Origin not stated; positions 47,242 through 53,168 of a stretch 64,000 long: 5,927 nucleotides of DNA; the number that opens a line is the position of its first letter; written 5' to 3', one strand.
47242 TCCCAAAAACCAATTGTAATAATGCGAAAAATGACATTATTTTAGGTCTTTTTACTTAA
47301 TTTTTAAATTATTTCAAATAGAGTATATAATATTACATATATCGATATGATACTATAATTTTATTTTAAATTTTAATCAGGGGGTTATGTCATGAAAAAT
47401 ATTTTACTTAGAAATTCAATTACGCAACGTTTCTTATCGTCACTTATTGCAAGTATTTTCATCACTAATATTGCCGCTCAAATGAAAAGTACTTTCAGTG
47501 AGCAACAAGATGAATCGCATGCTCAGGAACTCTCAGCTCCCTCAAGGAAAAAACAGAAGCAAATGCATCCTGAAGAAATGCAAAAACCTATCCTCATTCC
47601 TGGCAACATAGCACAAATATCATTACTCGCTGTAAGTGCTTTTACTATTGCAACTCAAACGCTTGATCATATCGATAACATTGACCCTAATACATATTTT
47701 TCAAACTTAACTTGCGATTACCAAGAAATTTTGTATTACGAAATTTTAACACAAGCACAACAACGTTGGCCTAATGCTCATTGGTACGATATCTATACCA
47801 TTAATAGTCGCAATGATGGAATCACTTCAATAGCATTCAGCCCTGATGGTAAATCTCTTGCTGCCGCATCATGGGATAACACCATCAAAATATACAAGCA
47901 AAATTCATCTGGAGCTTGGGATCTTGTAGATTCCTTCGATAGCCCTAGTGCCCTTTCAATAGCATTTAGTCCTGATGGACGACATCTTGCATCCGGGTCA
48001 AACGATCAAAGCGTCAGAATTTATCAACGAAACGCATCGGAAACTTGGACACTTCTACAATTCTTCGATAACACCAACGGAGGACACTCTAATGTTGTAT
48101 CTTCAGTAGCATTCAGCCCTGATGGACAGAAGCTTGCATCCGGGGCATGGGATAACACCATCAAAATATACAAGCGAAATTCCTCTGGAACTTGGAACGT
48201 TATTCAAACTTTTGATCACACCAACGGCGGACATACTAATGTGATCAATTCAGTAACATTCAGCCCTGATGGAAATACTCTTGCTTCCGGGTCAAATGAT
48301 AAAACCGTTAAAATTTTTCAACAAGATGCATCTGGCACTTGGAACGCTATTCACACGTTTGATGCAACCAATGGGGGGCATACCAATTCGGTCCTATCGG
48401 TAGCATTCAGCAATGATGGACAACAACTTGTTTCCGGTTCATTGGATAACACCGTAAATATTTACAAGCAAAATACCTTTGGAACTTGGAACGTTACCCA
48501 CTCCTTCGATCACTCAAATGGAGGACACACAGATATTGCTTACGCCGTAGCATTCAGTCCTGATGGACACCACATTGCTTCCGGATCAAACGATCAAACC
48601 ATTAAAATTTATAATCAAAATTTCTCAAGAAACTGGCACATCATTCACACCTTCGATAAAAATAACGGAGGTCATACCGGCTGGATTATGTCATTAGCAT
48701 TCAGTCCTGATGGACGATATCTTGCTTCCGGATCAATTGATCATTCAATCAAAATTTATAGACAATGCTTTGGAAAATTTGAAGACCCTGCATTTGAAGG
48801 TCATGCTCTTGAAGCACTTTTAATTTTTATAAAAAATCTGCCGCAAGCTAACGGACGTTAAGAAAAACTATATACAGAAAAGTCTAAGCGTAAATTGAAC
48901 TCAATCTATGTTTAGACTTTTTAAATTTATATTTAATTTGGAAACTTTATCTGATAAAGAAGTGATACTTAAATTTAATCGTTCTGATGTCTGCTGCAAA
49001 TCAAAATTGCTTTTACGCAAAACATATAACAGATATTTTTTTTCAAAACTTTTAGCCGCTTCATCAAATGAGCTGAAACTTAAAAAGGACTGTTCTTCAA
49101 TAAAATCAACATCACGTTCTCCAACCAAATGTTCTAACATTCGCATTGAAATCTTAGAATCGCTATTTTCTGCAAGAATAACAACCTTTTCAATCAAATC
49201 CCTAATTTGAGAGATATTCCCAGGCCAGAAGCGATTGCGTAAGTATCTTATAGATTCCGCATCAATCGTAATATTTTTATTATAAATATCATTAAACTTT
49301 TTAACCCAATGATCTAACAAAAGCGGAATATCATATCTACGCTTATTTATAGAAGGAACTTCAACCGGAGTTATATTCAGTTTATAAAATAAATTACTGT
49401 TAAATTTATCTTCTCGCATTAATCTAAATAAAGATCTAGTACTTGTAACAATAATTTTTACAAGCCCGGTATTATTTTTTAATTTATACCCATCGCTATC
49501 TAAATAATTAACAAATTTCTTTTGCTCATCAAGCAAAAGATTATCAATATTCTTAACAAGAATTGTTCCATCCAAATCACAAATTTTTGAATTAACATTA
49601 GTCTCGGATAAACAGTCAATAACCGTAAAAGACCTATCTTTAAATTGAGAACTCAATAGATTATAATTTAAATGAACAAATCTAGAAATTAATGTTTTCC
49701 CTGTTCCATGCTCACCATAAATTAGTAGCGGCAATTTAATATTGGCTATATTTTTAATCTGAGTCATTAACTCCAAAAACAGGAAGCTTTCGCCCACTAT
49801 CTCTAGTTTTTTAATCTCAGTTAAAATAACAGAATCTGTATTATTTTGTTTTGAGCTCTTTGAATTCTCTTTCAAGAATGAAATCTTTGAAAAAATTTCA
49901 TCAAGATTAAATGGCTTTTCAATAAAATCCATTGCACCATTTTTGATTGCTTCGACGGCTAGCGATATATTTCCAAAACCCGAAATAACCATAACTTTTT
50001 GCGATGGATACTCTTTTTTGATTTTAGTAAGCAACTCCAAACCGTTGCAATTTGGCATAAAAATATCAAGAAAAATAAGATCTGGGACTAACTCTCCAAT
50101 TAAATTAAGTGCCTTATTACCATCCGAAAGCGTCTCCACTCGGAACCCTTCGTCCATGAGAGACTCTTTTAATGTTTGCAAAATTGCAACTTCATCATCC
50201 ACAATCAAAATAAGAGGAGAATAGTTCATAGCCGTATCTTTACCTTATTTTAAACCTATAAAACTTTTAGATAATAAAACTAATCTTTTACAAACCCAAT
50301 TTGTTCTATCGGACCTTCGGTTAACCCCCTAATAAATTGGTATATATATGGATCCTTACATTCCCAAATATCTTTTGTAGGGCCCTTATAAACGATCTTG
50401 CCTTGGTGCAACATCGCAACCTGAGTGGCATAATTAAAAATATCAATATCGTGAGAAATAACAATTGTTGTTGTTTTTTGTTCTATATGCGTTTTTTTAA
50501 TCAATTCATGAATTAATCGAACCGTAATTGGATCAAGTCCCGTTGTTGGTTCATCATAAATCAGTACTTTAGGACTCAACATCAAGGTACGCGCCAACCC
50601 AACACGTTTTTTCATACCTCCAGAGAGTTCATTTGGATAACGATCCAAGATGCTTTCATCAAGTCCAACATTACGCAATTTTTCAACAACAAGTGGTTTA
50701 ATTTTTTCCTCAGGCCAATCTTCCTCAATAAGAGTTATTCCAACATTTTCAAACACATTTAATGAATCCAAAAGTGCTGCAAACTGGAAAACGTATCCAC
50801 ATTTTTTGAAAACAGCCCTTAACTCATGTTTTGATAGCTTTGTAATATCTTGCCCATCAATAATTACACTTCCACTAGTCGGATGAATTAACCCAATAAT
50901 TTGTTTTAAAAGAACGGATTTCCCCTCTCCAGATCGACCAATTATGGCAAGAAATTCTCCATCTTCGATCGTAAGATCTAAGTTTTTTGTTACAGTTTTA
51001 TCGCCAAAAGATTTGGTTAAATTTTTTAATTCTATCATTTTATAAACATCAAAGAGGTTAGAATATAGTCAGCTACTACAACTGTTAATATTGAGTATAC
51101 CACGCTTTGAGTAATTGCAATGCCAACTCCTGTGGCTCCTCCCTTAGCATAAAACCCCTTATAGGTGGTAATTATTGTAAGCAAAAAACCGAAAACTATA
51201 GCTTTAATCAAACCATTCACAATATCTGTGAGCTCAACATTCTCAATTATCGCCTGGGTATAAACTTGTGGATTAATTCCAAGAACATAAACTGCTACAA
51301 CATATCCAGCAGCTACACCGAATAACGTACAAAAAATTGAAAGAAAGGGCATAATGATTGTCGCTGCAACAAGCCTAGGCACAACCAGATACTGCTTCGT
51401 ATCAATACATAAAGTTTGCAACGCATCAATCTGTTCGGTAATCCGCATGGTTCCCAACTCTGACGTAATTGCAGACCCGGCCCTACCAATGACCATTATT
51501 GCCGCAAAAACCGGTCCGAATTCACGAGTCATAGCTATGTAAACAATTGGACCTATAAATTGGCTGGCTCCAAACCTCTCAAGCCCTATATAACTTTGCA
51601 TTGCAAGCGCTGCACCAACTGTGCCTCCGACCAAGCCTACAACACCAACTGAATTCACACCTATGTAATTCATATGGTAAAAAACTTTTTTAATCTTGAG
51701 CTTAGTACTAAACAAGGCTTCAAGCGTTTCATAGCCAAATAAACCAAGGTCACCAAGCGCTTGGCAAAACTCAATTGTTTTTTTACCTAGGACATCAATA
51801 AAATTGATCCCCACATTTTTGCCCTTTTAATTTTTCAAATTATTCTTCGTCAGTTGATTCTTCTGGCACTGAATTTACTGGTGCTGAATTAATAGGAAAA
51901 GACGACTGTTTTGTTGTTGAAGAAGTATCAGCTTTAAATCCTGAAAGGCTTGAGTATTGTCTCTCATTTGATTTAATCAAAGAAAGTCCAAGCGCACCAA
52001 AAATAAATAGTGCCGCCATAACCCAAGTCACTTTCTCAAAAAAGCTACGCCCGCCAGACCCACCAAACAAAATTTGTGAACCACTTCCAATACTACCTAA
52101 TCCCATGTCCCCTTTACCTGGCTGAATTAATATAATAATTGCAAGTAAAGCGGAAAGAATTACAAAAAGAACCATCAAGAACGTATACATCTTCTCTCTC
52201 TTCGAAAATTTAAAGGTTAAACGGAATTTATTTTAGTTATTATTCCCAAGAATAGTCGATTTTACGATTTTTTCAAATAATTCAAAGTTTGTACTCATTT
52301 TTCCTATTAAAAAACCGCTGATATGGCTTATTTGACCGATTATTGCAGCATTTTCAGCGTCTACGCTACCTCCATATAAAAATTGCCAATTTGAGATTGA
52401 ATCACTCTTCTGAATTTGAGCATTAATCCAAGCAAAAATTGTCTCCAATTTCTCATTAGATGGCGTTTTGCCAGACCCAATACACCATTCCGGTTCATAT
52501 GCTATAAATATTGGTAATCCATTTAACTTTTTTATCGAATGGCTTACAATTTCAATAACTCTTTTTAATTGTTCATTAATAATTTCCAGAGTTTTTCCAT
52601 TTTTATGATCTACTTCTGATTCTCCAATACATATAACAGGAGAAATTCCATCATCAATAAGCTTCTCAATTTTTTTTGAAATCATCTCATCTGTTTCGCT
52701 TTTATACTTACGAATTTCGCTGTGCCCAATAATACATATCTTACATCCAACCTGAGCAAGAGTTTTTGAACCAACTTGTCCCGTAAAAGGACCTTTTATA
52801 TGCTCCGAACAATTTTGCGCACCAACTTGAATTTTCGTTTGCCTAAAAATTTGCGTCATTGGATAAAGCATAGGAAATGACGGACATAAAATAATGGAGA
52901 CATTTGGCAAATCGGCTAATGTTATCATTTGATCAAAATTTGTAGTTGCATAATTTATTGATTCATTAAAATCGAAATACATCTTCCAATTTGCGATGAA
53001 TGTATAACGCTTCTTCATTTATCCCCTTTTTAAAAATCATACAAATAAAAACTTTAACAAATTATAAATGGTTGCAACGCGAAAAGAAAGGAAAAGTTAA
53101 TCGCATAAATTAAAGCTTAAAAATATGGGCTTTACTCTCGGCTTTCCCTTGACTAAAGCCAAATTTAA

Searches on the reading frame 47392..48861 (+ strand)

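Call 6: search_protein_families(library=pfam, proteins=[window:47392-48861:+], max_evalue=0.001)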
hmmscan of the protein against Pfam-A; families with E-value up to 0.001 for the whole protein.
window:47392-48861:+ (489 aa): 42 families (the best 25 are shown)
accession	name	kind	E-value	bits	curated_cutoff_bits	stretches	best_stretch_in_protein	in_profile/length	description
PF00400.38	WD40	-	3.2e-68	223.7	27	7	426-456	8-38/39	WD domain, G-beta repeat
PF25174.1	Beta-prop_THOC3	-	5.2e-56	190.1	305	2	188-457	6-241/272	THOC3 beta-propeller domain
PF23414.1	Beta-prop_EML_2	-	1.2e-52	179.4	90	6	237-360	43-153/266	Echinoderm microtubule-associated protein second beta-propeller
PF25173.1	Beta-prop_WDR3_1st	-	2.6e-48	164.6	154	3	188-359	33-183/184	WDR3 first beta-propeller domain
PF24817.1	WD40_WDHD1_1st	-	4e-43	148.1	109.9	2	144-313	89-253/291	WDHD1 first WD40 domain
PF24814.1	WD40_Prp19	-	1.9e-40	139.1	320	2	276-456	43-204/281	Prp19 WD40 domain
PF24807.1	WD40_CDC20-Fz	-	2.3e-38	132.6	200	4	136-268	46-170/292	CDC20/Fizzy WD40 domain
PF25175.1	Beta-prop_WDR5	-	5.7e-35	121.4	250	3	228-362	5-125/296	WDR5 beta-propeller domain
PF12894.13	ANAPC4_WD40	-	2e-30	105.3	22.9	2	192-269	3-74/91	Anaphase-promoting complex subunit 4 WD40 domain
PF25172.1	Beta-prop_WDR3_2nd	-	3.1e-30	105.9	140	1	144-458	2-288/293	WDR3 second beta-propeller domain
PF24796.1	WDR55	-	1.6e-28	100.1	200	3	234-316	8-87/296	WDR55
PF24105.1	Beta-prop_CAF1B_HIR1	-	2.9e-28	99.4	80.5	4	247-414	35-206/383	CAF1B/HIR1 beta-propeller domain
PF25391.1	WD40_Gbeta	-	3.4e-28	99.1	150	3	229-313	180-257/340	G protein beta WD-40 repeat protein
PF25168.1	Beta-prop_WDR36-Utp21_2nd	-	2.8e-26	93.1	84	1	140-206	239-303/335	WDR36/Utp21 second beta-propeller domain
PF24782.2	WD40_MABP1-WDR62_2nd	-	7e-26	91.4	290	1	231-463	86-304/341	MABP1/WDR62 second WD40 domain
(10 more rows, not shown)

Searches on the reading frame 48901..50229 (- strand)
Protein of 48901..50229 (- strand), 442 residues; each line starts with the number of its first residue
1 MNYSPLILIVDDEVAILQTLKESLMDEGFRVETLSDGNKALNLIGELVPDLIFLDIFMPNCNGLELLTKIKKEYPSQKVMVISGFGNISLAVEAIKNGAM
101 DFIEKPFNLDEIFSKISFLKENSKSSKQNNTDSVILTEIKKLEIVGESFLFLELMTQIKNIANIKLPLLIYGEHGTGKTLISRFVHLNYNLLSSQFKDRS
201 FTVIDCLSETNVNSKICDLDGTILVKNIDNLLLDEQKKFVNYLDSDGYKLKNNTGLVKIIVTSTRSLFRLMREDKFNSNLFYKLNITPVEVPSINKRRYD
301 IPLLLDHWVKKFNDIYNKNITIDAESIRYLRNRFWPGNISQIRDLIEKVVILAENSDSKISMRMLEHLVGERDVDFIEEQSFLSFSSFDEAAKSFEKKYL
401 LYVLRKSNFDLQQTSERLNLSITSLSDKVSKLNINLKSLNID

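Call 6: search_protein_families(library=pfam, proteins=[window:48901-50229:-], max_evalue=0.001)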
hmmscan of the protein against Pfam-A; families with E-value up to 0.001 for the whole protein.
window:48901-50229:- (442 aa): 5 families
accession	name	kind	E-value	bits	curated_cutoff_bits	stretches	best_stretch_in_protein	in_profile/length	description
PF00072.30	Response_reg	-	1.7e-30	105.9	30.2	1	7-116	1-110/111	Response regulator receiver domain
PF14532.12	Sigma54_activ_2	-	3.1e-16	60.3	25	1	145-293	1-137/138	Sigma-54 interaction domain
PF25601.1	AAA_lid_14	-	8.3e-15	54.8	27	1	296-369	2-74/87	AAA+ ATPase lid domain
PF00158.32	Sigma54_activat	-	7e-14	52.3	20.2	2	144-207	1-59/168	Sigma-54 interaction domain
PF02954.25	HTH_8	-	0.00041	20.4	22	1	394-431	4-41/42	Bacterial regulatory protein, Fis family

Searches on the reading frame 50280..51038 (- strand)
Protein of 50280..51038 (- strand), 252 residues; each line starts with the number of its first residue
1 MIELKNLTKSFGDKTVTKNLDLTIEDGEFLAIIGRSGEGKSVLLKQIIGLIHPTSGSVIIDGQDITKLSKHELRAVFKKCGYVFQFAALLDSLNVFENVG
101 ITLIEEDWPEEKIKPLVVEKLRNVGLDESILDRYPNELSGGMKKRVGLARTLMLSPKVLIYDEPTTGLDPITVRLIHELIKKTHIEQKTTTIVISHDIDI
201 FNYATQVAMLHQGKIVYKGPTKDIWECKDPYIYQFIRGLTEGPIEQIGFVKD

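Call 6: search_protein_families(library=pfam, proteins=[window:50280-51038:-], max_evalue=0.001)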
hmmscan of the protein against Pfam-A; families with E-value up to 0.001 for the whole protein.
window:50280-51038:- (252 aa): 4 families
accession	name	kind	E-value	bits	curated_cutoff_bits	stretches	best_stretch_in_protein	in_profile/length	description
PF00005.33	ABC_tran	-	1.7e-34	119.8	25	1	18-166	2-137/137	ABC transporter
PF13304.12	AAA_21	-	1.4e-05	25.7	27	0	134-197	234-299/304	AAA domain, putative AbiEii toxin, Type IV TA system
PF02463.25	SMC_N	-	4.3e-05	23.5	40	0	9-209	11-210/220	RecF/RecN/SMC N terminal domain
PF25199.1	nSTAND_NTPase5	-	0.00075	19.8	34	0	25-72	39-89/145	Novel STAND NTPase 5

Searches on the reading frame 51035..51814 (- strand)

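Call 41: search_protein_families(library=pfam, proteins=[window:51035-51814:-], max_evalue=0.00001)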
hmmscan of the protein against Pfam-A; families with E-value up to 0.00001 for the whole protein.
window:51035-51814:- (259 aa): 1 family
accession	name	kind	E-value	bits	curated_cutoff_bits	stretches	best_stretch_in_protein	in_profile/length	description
PF02405.21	MlaE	-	3.2e-73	246.3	22.5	1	45-254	2-211/212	Permease MlaE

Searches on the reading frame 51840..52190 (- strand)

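Call 41: search_protein_families(library=pfam, proteins=[window:51840-52190:-], max_evalue=0.00001)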
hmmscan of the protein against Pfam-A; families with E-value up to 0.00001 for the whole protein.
window:51840-52190:- (116 aa): 1 family
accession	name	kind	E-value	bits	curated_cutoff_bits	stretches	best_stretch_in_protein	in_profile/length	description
PF03840.19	SecG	-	2.9e-15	56.6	29.2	1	4-72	1-70/70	Preprotein translocase SecG subunit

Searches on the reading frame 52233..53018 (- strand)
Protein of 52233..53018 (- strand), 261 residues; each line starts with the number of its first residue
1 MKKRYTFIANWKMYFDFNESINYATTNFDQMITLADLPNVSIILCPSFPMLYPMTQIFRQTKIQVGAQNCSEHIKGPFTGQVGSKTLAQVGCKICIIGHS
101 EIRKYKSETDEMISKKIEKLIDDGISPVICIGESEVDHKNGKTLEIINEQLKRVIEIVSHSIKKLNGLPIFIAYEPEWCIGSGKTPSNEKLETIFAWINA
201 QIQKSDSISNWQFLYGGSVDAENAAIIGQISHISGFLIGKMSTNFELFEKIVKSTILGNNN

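Call 41: search_protein_families(library=pfam, proteins=[window:52233-53018:-], max_evalue=0.00001)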
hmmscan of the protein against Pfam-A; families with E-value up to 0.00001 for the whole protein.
window:52233-53018:- (261 aa): 1 family
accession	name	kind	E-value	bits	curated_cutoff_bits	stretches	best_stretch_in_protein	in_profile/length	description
PF00121.24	TIM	-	3.2e-65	220.5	20.1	1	8-254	4-244/245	Triosephosphate isomerase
